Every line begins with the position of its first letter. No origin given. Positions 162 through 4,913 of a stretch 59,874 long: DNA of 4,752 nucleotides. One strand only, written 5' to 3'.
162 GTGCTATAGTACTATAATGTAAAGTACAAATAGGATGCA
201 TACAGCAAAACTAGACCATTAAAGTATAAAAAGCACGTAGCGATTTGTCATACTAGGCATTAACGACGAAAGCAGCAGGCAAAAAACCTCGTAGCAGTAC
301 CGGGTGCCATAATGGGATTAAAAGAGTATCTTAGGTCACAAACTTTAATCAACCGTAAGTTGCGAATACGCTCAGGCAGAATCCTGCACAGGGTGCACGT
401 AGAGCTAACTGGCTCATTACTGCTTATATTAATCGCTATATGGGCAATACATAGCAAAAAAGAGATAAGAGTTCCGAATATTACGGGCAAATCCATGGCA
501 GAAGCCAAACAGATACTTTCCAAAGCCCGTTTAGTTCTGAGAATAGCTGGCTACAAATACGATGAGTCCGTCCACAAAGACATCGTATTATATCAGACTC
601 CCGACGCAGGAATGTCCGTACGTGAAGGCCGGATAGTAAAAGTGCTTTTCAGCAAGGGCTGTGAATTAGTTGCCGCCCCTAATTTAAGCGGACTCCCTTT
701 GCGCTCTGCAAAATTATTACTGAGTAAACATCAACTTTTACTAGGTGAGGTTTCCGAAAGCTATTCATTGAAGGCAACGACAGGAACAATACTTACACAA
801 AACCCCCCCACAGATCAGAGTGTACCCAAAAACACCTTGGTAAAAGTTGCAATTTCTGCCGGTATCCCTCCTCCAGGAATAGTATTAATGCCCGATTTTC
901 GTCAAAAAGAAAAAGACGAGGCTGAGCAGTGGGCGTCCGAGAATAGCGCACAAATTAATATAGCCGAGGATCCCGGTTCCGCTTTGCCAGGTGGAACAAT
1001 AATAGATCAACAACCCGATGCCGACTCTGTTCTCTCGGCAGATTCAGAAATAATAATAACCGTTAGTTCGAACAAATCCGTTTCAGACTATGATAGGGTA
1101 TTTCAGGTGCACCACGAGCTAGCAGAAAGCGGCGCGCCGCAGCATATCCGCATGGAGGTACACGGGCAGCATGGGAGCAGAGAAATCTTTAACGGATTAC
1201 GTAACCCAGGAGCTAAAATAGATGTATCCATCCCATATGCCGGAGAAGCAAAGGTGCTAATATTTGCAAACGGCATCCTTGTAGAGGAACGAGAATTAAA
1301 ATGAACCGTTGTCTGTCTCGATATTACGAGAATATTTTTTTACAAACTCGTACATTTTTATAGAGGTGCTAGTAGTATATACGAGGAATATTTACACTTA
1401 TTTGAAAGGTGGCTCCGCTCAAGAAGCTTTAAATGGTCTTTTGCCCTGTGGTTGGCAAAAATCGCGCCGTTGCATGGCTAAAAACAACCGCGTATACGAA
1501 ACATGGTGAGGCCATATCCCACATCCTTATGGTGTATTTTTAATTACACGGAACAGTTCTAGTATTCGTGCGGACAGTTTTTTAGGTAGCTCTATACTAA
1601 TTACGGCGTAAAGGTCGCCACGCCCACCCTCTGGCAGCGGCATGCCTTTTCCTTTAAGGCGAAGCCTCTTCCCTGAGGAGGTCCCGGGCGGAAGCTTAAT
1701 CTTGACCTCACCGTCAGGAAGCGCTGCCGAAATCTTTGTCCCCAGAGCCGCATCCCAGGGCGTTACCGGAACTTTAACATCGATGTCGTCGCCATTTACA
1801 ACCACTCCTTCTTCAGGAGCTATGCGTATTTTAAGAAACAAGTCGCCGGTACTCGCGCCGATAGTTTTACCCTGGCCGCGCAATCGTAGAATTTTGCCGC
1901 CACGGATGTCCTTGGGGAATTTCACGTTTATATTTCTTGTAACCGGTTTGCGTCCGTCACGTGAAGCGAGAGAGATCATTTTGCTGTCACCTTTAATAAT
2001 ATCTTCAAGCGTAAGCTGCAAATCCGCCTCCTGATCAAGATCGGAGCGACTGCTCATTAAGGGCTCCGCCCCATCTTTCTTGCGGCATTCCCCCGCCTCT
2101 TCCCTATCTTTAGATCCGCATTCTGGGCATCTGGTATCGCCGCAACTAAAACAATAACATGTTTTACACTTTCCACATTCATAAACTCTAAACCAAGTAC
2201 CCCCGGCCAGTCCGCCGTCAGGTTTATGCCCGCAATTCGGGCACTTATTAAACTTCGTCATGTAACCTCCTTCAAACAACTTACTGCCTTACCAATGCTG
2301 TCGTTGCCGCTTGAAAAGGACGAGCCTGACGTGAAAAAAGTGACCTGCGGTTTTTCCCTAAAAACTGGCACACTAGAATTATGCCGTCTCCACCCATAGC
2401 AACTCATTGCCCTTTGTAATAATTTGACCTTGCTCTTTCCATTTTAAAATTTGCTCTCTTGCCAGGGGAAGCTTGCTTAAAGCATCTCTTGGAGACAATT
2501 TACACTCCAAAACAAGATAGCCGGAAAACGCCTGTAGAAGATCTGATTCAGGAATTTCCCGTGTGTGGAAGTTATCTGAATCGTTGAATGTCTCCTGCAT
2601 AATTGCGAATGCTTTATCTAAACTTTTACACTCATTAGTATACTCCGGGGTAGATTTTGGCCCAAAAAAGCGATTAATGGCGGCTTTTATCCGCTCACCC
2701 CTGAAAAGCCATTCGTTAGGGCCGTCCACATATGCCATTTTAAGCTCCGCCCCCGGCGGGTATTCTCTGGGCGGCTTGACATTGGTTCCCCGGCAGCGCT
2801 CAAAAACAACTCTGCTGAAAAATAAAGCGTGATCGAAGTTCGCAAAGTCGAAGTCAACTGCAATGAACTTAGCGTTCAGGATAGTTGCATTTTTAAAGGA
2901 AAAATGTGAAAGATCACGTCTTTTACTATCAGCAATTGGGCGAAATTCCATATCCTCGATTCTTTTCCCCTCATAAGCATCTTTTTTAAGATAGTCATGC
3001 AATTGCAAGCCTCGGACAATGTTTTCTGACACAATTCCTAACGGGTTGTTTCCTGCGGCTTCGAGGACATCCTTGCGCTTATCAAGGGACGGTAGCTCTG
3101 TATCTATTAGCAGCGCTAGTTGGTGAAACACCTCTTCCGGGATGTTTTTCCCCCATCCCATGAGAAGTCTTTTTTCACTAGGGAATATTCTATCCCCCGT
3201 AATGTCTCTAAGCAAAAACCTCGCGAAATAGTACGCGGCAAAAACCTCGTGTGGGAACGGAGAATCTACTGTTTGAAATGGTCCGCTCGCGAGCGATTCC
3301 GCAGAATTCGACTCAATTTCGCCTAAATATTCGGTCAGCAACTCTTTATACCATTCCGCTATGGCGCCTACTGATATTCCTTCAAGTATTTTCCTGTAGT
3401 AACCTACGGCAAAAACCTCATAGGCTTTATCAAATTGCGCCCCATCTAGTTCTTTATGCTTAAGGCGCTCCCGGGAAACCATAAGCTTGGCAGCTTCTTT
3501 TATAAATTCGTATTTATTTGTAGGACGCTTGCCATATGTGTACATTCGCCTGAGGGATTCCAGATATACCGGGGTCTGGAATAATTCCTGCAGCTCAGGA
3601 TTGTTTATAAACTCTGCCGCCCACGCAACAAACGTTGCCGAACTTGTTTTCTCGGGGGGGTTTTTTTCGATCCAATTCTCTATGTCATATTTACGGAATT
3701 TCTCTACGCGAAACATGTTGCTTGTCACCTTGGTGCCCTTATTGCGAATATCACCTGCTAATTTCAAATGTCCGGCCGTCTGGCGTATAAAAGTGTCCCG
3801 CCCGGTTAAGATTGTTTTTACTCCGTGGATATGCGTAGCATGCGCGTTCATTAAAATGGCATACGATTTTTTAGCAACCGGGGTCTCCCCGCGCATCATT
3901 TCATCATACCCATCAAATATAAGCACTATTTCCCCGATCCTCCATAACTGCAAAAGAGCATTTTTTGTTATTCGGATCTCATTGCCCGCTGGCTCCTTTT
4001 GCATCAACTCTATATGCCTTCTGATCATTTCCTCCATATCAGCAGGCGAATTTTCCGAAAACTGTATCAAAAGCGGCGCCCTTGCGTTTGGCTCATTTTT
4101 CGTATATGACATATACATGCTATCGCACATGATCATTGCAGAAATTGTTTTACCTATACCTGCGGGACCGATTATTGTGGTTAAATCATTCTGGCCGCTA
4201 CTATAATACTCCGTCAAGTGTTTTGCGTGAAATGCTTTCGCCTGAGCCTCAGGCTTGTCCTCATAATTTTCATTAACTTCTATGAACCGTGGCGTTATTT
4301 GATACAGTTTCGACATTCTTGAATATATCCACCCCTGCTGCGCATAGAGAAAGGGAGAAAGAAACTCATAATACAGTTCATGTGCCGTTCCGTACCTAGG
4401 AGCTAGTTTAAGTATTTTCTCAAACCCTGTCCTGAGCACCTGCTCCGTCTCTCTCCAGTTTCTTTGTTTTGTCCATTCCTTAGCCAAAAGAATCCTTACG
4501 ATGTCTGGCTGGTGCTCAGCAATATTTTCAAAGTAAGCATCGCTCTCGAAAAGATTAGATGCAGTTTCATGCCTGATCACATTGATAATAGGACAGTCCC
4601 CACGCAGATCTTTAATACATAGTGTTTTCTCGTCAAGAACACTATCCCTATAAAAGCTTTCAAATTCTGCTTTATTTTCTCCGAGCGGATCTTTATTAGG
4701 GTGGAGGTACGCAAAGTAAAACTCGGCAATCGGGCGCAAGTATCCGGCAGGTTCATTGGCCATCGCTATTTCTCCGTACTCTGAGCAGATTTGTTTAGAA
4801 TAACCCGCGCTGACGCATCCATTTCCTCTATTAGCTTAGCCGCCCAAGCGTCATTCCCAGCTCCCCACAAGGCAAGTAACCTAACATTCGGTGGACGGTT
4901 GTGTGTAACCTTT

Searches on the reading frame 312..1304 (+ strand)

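Call 73: search_protein_families(library=pfam, proteins=[window:312-1304:+], max_evalue=0.00001)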
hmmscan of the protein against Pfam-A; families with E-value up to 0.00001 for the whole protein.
window:312-1304:+ (330 aa): 1 family
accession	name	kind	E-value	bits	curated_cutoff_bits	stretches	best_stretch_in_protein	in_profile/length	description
PF03793.24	PASTA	-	1.1e-35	121.9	23.2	3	53-115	2-64/64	PASTA domain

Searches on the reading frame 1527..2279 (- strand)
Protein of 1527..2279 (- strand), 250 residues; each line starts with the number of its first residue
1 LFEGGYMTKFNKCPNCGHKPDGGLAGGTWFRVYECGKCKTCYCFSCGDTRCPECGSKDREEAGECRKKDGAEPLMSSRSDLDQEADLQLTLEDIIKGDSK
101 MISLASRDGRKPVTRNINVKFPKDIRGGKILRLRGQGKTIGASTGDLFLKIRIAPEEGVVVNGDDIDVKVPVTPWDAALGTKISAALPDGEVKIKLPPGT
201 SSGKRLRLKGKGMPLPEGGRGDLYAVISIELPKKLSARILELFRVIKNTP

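Call 73: search_protein_families(library=pfam, proteins=[window:1527-2279:-], max_evalue=0.00001)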
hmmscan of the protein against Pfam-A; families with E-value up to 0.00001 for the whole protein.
window:1527-2279:- (250 aa): 1 family
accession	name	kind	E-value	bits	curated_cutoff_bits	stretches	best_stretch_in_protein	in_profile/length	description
PF01556.23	DnaJ_C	-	1.1e-35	123.3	26.6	1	84-232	2-152/152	DnaJ C terminal domain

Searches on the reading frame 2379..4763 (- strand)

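Call 73: search_protein_families(library=pfam, proteins=[window:2379-4763:-], max_evalue=0.00001)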
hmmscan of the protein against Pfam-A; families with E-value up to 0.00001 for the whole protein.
window:2379-4763:- (794 aa): 1 family
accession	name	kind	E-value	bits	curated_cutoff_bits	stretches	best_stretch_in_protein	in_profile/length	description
PF05729.18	NACHT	-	8e-06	26.2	26.7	0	195-367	3-162/167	NACHT domain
